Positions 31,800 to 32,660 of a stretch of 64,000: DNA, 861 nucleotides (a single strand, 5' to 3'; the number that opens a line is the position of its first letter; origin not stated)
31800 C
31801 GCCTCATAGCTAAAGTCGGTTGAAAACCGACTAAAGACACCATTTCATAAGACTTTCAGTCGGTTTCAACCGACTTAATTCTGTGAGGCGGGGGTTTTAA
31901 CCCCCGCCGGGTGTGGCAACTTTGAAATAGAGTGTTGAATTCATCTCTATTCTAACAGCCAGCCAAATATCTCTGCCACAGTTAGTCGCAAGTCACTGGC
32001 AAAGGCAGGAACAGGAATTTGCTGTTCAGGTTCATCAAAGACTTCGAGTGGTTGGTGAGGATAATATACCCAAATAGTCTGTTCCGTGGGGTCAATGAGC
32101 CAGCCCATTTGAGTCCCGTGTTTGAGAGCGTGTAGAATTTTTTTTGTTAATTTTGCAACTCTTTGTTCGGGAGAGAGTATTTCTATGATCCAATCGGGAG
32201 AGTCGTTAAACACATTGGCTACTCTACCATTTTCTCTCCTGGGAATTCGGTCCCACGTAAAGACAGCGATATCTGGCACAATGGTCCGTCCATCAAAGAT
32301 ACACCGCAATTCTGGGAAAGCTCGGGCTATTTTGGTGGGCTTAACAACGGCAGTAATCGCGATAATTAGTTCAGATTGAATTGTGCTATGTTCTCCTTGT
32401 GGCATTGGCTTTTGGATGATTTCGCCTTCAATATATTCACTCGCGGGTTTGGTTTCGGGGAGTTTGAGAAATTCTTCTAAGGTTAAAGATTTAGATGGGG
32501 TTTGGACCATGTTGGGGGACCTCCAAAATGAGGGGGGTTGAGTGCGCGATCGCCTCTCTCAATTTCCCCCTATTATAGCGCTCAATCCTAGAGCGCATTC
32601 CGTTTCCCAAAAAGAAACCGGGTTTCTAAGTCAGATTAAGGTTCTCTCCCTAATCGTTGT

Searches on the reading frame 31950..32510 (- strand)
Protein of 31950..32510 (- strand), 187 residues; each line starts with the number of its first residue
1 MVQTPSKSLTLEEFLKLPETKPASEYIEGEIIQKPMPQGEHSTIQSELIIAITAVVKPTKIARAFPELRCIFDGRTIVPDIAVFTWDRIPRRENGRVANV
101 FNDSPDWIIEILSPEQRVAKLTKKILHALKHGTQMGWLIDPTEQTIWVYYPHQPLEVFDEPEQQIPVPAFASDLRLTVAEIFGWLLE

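Call 26: search_protein_families(library=pfam, proteins=[window:31950-32510:-], max_evalue=0.01)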
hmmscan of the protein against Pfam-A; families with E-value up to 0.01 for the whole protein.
window:31950-32510:- (187 aa): 1 family
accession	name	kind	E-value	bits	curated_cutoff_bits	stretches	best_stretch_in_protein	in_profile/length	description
PF05685.18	Uma2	-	3.8e-38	131.1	27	1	11-179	1-172/172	Putative restriction endonuclease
